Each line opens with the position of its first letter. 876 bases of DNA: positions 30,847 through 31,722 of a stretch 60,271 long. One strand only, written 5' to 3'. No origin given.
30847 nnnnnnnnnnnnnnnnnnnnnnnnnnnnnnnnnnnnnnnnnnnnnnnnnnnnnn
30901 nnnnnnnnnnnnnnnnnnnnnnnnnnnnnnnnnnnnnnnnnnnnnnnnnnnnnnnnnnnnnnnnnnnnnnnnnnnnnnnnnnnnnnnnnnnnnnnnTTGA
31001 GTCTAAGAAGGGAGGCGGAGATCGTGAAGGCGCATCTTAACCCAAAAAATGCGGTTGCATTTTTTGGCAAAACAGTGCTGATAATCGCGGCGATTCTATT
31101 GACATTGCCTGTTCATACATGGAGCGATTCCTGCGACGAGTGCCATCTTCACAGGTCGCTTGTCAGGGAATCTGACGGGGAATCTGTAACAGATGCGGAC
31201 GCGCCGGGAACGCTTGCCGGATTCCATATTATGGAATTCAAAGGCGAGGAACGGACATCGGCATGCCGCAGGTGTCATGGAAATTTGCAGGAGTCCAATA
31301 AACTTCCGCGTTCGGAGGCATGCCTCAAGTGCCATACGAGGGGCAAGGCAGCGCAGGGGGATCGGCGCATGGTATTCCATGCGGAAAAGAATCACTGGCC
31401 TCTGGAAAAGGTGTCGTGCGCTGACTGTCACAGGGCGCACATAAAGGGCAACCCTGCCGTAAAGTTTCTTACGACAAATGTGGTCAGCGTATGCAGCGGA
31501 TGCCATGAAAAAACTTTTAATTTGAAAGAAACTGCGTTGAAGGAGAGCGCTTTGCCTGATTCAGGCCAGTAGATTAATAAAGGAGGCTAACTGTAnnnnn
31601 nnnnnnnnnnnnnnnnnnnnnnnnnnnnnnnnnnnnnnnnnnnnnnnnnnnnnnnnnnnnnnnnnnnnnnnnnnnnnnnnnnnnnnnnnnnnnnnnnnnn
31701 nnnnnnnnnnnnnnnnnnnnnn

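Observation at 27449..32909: HAO-family octahaem cytochrome linked to a 16-haem/cytochrome-b quinol module and directly followed by an ammonium transporter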

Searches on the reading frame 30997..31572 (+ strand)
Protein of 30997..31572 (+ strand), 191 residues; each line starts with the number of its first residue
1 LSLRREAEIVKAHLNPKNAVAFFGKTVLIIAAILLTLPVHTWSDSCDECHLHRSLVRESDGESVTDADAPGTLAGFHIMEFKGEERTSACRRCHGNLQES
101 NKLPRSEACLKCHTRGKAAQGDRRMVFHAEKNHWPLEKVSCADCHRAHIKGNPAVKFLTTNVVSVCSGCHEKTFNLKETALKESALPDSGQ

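Call 4: search_protein_families(library=pfam, proteins=[window:30997-31572:+], max_evalue=0.01)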
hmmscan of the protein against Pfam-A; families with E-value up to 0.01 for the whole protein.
window:30997-31572:+ (191 aa): 6 families
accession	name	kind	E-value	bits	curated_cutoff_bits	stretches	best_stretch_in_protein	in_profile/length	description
PF14537.11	Cytochrom_c3_2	-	1.3e-08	35.6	25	1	87-171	6-79/79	Cytochrome c3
PF09699.15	Paired_CXXCH_1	-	1e-06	28.7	20.6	1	133-173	1-39/41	Doubled CXXCH motif (Paired_CXXCH_1)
PF14522.11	Cytochrome_C7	-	1.7e-06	28.2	24.8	2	130-176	5-54/67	Cytochrome c7 and related cytochrome c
PF02085.21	Cytochrom_CIII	-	5.6e-05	23.8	22.9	1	87-170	30-101/101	Class III cytochrome C family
PF22113.1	Mtrc-MtrF_II-IV_dom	-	0.00024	21.1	30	1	104-148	118-166/176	Outer membrane cytochrome MtrC/MtrF-like, domains II/IV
PF22678.1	Cytochrom_c_NrfB-like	-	0.0027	18.6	27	0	86-169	13-89/89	Cytochrome c-type protein NrfB-like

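Call 6: search_protein_families(library=ncbifam, proteins=[window:30997-31572:+], max_evalue=0.01)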
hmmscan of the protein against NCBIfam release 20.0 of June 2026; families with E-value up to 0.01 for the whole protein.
window:30997-31572:+ (191 aa): 3 families
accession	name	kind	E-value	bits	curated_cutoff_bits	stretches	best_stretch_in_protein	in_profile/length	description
TIGR01905.1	paired_CXXCH_1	subfamily_domain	7e-07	29.1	25.2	1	133-173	1-39/41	doubled CXXCH domain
TIGR03508.1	decahem_SO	subfamily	7.8e-06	25.5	192.2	1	44-173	3-127/258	DmsE family decaheme c-type cytochrome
NF008659.0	PRK11659.1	equivalog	0.00091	19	184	1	107-179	111-176/188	cytochrome c nitrite reductase pentaheme subunit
